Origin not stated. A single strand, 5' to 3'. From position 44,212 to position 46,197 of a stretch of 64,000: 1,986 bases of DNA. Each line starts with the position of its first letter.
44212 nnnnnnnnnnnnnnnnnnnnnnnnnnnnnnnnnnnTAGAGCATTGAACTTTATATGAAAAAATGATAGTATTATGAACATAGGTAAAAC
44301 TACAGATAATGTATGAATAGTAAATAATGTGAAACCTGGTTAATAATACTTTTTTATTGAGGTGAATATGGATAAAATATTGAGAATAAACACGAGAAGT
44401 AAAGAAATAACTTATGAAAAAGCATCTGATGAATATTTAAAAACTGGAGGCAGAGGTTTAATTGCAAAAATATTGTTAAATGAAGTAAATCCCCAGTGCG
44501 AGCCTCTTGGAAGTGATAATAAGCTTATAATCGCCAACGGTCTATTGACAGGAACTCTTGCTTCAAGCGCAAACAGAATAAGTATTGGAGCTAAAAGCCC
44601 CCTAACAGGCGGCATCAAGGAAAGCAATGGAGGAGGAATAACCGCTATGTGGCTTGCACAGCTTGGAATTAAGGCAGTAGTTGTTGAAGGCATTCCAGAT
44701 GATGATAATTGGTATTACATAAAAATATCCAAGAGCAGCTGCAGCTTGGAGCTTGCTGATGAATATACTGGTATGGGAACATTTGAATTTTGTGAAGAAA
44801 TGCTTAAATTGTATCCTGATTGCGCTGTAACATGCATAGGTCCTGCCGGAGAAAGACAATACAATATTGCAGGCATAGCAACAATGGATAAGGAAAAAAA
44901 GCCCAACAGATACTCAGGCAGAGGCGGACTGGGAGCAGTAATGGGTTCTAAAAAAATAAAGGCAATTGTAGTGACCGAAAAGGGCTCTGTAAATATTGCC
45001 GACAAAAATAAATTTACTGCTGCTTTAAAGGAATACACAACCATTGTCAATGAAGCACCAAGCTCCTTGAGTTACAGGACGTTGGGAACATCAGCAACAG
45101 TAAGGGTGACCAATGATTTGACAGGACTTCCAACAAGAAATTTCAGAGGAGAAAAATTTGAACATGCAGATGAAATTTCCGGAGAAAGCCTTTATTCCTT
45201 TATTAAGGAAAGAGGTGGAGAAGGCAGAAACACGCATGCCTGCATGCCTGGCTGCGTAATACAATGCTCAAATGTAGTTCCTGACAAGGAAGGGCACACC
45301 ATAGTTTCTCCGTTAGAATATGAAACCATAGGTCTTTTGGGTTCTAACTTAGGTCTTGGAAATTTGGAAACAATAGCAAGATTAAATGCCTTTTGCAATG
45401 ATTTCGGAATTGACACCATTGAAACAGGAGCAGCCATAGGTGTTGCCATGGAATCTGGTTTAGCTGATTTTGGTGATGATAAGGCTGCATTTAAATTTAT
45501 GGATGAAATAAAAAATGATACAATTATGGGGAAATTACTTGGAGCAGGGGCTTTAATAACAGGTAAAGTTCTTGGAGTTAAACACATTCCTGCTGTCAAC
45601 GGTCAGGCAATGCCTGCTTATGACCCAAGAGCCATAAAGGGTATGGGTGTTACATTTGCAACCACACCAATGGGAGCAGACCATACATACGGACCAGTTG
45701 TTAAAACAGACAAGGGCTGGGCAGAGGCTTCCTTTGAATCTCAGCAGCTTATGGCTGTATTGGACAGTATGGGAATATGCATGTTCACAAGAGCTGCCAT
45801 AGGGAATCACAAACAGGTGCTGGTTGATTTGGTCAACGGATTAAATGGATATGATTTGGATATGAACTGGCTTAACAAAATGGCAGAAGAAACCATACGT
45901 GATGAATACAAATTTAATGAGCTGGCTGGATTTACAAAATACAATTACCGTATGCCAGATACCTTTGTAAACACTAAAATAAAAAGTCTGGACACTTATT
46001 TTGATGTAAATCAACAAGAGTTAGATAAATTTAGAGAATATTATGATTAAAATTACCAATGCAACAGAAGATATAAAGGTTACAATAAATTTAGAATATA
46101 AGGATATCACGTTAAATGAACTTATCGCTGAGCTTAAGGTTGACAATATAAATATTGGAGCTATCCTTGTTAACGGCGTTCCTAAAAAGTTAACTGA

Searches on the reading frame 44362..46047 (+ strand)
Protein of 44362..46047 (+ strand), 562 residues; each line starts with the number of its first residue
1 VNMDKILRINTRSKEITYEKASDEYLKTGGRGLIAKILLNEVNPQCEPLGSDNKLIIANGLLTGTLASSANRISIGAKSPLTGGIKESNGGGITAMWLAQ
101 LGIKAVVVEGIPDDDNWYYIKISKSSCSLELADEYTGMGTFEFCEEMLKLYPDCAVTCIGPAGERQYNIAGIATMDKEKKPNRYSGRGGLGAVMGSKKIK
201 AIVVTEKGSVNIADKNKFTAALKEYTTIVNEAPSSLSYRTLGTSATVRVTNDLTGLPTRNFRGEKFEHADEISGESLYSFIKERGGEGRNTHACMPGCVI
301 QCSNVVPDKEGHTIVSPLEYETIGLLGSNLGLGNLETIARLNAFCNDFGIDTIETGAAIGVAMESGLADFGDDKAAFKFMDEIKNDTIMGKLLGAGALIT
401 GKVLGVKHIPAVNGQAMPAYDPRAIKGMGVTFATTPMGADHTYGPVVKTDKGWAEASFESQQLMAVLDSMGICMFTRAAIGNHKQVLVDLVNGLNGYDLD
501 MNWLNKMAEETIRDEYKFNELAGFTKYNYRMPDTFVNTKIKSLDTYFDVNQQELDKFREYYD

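Call 14: search_protein_families(library=pfam, proteins=[window:44362-46047:+], max_evalue=0.00001)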
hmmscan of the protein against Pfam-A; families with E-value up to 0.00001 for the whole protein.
window:44362-46047:+ (562 aa): 2 families
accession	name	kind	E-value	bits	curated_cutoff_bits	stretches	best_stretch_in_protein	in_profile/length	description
PF01314.23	AFOR_C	-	2.7e-61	208.2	27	1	222-549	3-353/385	Aldehyde ferredoxin oxidoreductase, domains 2 & 3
PF02730.20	AFOR_N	-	2.8e-60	203.9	29.8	1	5-206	2-198/199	Aldehyde ferredoxin oxidoreductase, N-terminal domain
